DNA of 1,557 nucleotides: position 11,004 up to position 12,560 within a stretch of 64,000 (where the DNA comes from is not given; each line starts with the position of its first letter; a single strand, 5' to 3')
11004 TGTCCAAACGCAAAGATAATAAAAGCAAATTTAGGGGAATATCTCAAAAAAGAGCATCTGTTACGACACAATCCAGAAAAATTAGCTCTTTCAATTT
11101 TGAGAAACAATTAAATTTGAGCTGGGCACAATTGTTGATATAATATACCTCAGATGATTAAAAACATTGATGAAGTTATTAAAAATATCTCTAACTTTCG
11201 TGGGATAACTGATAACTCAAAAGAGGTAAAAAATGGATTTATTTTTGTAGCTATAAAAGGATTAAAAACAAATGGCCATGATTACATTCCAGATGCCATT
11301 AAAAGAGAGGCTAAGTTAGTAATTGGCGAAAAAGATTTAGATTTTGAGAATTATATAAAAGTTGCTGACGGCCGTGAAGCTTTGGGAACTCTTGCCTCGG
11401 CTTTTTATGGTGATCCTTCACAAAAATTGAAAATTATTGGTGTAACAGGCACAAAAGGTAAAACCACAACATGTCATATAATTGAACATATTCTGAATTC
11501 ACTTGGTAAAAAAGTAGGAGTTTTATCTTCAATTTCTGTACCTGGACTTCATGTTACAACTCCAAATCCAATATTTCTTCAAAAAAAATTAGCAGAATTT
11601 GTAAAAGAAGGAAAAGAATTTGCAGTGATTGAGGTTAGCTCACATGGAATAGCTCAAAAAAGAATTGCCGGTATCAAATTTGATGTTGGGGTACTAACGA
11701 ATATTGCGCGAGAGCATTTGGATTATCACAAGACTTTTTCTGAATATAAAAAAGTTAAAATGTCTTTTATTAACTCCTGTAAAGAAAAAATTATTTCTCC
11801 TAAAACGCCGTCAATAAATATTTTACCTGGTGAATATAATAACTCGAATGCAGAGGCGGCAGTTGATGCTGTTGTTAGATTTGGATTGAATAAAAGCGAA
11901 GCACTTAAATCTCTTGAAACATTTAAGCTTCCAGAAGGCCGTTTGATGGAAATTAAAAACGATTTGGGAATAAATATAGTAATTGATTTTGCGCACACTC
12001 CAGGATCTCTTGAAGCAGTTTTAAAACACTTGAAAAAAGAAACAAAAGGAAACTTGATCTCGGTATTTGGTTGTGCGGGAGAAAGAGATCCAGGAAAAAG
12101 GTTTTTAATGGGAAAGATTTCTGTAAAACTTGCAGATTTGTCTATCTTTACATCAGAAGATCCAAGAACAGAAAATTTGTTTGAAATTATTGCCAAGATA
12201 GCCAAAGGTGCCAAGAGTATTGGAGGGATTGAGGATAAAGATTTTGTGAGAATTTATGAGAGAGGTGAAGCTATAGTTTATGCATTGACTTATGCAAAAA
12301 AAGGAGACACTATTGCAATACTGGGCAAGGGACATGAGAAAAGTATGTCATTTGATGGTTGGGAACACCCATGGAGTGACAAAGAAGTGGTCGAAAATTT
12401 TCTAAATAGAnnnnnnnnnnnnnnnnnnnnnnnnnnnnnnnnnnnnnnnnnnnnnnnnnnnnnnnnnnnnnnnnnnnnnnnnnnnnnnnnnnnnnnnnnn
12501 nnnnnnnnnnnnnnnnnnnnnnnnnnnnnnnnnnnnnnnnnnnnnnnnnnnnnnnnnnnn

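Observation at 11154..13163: MurE-type Mur ligase fused in frame to a GlmU-like nucleotidyltransferase domain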

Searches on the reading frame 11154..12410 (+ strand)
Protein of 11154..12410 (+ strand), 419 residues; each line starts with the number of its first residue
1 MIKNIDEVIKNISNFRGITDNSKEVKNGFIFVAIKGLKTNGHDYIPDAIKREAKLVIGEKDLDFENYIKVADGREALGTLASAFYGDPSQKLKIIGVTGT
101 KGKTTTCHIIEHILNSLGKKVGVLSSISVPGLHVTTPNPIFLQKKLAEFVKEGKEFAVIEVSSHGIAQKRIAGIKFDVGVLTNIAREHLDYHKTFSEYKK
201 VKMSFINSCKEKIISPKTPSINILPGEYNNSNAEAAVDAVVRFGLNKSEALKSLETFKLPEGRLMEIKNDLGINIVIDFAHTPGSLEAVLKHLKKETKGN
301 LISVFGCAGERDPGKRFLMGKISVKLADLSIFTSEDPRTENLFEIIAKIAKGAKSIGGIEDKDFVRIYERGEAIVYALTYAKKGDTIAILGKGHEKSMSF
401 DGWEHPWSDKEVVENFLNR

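Call 4: search_protein_families(library=ncbifam, proteins=[window:11154-12410:+], max_evalue=0.01)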
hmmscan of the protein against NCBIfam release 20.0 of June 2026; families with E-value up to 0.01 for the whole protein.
window:11154-12410:+ (419 aa): 30 families (the best 25 are shown)
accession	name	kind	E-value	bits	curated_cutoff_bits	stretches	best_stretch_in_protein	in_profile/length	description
TIGR01085.1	murE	subfamily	2.6e-127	425.6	257.3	2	15-211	4-213/472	UDP-N-acetylmuramyl-tripeptide synthetase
NF001126.0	PRK00139.1-4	equivalog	6.1e-122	407.6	373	2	10-211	18-229/486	UDP-N-acetylmuramoyl-L-alanyl-D-glutamate--2,6-diaminopimelate ligase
NF001124.0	PRK00139.1-2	equivalog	1.2e-108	364.1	476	2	13-207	26-230/500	UDP-N-acetylmuramoyl-L-alanyl-D-glutamate--2,6-diaminopimelate ligase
NF008896.0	PRK11929.1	equivalog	5.4e-103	345.6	1023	2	4-210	18-236/965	bifunctional UDP-N-acetylmuramoyl-L-alanyl-D-glutamate--2,6-diaminopimelate ligase MurE/UDP-N-acetylmuramoyl-tripeptide--D-alanyl-D-alanine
NF001123.0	PRK00139.1-1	equivalog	5.8e-89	299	586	2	13-214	18-237/493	UDP-N-acetylmuramoyl-L-alanyl-D-glutamate--2,6-diaminopimelate ligase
NF010628.0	PRK14022.1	equivalog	5.4e-69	233.2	536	2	14-214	34-241/483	UDP-N-acetylmuramoyl-L-alanyl-D-glutamate--L-lysine ligase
NF001130.0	PRK00139.2-4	equivalog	2.6e-54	184.8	715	2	13-218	29-247/516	UDP-N-acetylmuramoyl-L-alanyl-D-glutamate--2,6-diaminopimelate ligase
NF001129.0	PRK00139.2-3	equivalog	7.7e-42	143.4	762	2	11-216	37-252/517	UDP-N-acetylmuramoyl-L-alanyl-D-glutamate--2,6-diaminopimelate ligase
TIGR02068.2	cya_phycin_syn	equivalog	2.8e-32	111.7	850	2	228-397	683-854/862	cyanophycin synthetase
NF001127.0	PRK00139.2-1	equivalog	2.7e-30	105.6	997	2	70-218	87-247/520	UDP-N-acetylmuramoyl-L-alanyl-D-glutamate--2,6-diaminopimelate ligase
TIGR01143.1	murF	subfamily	5.4e-29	101.4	288.6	2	21-212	2-186/418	UDP-N-acetylmuramoyl-tripeptide--D-alanyl-D-alanine ligase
NF001131.0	PRK00139.2-5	equivalog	3.2e-28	98.8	1000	2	14-206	35-233/483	UDP-N-acetylmuramoyl-L-alanyl-D-glutamate--2,6-diaminopimelate ligase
NF053645.1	pMurC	equivalog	1.3e-26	93.3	560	2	93-225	103-231/492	pseudomurein biosynthesis peptide ligase pMurC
NF010623.0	PRK14016.1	subfamily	2.5e-25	88.8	877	2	228-395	685-854/871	cyanophycin synthetase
NF053646.1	pMurD1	equivalog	2.1e-23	82.7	610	2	91-215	108-224/465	pseudomurein biosynthesis peptide ligase pMurD1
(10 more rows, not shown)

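Call 15: search_solved_structures(query=window:11154-12410:+, show_alignments=4, max_evalue=1e-10)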
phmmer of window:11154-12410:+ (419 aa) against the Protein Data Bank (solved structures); distinct sequences matched with E-value up to 1e-10: 20.
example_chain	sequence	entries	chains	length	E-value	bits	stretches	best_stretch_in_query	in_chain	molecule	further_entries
4bub_A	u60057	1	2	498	1.6e-79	270.9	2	15-212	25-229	UDP-N-ACETYLMURAMOYL-L-ALANYL-D-GLUTAMATE--LD-LYSINE LIGASE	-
8g6p_A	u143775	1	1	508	2e-65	224.5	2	224-411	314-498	UDP-N-acetylmuramoyl-L-alanyl-D-glutamate--2,6-diaminopimelate ligase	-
2wtz_A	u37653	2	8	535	4.1e-65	223.5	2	15-208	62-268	UDP-N-ACETYLMURAMOYL-L-ALANYL-D-GLUTAMATE--2,6-DIAMINOPIMELATE LIGASE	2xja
8w9z_N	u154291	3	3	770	6.8e-59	203.1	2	16-205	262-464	UDP-N-acetylmuramoyl-L-alanyl-D-glutamate--2, 6-diaminopimelate ligase-like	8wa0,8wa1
8f5d_A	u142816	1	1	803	8.4e-59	202.7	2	21-205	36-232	Multifunctional fusion protein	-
7b6o_A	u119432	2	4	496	2.5e-56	194.6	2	16-206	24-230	UDP-N-acetylmuramoyl-L-alanyl-D-glutamate-2,6-diaminopimelate ligase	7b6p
7b53_A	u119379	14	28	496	8.2e-56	192.9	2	16-206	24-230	UDP-N-acetylmuramoyl-L-alanyl-D-glutamate--2,6-diaminopimelate ligase | UDP-N-acetylmuramoyl-L-alanyl-D-glutamate-2,6-diaminopimelate ligase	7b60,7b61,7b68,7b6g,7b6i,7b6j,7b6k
1e8c_A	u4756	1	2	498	8.3e-56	192.9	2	16-206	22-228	UDP-N-ACETYLMURAMOYLALANYL-D-GLUTAMATE--2,6-DIAMINOPIMELATE LIGASE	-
7d27_A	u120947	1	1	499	6.6e-52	180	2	224-410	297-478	UDP-N-acetylmuramoyl-L-alanyl-D-glutamate--2,6-diaminopimelate ligase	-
4c12_A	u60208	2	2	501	4.2e-48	167.5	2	16-213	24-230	UDP-N-ACETYLMURAMOYL-L-ALANYL-D-GLUTAMATE--L-LYSINE LIGASE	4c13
8qma_O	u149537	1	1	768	6.7e-42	147.1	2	15-203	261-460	PAP11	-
8r5o_Q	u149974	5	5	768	9.3e-42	146.6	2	15-203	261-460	PAP11 | PAP11, MurE-like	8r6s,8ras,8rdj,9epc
8xzv_J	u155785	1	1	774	5.4e-36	127.6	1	16-202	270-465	MurE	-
3zl8_A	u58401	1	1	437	4.4e-16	62.1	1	18-215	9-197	UDP-N-ACETYLMURAMOYL-TRIPEPTIDE--D-ALANYL-D-ALANINE LIGASE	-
6vr7_A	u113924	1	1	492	3.7e-15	59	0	91-221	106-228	Mur ligase middle domain protein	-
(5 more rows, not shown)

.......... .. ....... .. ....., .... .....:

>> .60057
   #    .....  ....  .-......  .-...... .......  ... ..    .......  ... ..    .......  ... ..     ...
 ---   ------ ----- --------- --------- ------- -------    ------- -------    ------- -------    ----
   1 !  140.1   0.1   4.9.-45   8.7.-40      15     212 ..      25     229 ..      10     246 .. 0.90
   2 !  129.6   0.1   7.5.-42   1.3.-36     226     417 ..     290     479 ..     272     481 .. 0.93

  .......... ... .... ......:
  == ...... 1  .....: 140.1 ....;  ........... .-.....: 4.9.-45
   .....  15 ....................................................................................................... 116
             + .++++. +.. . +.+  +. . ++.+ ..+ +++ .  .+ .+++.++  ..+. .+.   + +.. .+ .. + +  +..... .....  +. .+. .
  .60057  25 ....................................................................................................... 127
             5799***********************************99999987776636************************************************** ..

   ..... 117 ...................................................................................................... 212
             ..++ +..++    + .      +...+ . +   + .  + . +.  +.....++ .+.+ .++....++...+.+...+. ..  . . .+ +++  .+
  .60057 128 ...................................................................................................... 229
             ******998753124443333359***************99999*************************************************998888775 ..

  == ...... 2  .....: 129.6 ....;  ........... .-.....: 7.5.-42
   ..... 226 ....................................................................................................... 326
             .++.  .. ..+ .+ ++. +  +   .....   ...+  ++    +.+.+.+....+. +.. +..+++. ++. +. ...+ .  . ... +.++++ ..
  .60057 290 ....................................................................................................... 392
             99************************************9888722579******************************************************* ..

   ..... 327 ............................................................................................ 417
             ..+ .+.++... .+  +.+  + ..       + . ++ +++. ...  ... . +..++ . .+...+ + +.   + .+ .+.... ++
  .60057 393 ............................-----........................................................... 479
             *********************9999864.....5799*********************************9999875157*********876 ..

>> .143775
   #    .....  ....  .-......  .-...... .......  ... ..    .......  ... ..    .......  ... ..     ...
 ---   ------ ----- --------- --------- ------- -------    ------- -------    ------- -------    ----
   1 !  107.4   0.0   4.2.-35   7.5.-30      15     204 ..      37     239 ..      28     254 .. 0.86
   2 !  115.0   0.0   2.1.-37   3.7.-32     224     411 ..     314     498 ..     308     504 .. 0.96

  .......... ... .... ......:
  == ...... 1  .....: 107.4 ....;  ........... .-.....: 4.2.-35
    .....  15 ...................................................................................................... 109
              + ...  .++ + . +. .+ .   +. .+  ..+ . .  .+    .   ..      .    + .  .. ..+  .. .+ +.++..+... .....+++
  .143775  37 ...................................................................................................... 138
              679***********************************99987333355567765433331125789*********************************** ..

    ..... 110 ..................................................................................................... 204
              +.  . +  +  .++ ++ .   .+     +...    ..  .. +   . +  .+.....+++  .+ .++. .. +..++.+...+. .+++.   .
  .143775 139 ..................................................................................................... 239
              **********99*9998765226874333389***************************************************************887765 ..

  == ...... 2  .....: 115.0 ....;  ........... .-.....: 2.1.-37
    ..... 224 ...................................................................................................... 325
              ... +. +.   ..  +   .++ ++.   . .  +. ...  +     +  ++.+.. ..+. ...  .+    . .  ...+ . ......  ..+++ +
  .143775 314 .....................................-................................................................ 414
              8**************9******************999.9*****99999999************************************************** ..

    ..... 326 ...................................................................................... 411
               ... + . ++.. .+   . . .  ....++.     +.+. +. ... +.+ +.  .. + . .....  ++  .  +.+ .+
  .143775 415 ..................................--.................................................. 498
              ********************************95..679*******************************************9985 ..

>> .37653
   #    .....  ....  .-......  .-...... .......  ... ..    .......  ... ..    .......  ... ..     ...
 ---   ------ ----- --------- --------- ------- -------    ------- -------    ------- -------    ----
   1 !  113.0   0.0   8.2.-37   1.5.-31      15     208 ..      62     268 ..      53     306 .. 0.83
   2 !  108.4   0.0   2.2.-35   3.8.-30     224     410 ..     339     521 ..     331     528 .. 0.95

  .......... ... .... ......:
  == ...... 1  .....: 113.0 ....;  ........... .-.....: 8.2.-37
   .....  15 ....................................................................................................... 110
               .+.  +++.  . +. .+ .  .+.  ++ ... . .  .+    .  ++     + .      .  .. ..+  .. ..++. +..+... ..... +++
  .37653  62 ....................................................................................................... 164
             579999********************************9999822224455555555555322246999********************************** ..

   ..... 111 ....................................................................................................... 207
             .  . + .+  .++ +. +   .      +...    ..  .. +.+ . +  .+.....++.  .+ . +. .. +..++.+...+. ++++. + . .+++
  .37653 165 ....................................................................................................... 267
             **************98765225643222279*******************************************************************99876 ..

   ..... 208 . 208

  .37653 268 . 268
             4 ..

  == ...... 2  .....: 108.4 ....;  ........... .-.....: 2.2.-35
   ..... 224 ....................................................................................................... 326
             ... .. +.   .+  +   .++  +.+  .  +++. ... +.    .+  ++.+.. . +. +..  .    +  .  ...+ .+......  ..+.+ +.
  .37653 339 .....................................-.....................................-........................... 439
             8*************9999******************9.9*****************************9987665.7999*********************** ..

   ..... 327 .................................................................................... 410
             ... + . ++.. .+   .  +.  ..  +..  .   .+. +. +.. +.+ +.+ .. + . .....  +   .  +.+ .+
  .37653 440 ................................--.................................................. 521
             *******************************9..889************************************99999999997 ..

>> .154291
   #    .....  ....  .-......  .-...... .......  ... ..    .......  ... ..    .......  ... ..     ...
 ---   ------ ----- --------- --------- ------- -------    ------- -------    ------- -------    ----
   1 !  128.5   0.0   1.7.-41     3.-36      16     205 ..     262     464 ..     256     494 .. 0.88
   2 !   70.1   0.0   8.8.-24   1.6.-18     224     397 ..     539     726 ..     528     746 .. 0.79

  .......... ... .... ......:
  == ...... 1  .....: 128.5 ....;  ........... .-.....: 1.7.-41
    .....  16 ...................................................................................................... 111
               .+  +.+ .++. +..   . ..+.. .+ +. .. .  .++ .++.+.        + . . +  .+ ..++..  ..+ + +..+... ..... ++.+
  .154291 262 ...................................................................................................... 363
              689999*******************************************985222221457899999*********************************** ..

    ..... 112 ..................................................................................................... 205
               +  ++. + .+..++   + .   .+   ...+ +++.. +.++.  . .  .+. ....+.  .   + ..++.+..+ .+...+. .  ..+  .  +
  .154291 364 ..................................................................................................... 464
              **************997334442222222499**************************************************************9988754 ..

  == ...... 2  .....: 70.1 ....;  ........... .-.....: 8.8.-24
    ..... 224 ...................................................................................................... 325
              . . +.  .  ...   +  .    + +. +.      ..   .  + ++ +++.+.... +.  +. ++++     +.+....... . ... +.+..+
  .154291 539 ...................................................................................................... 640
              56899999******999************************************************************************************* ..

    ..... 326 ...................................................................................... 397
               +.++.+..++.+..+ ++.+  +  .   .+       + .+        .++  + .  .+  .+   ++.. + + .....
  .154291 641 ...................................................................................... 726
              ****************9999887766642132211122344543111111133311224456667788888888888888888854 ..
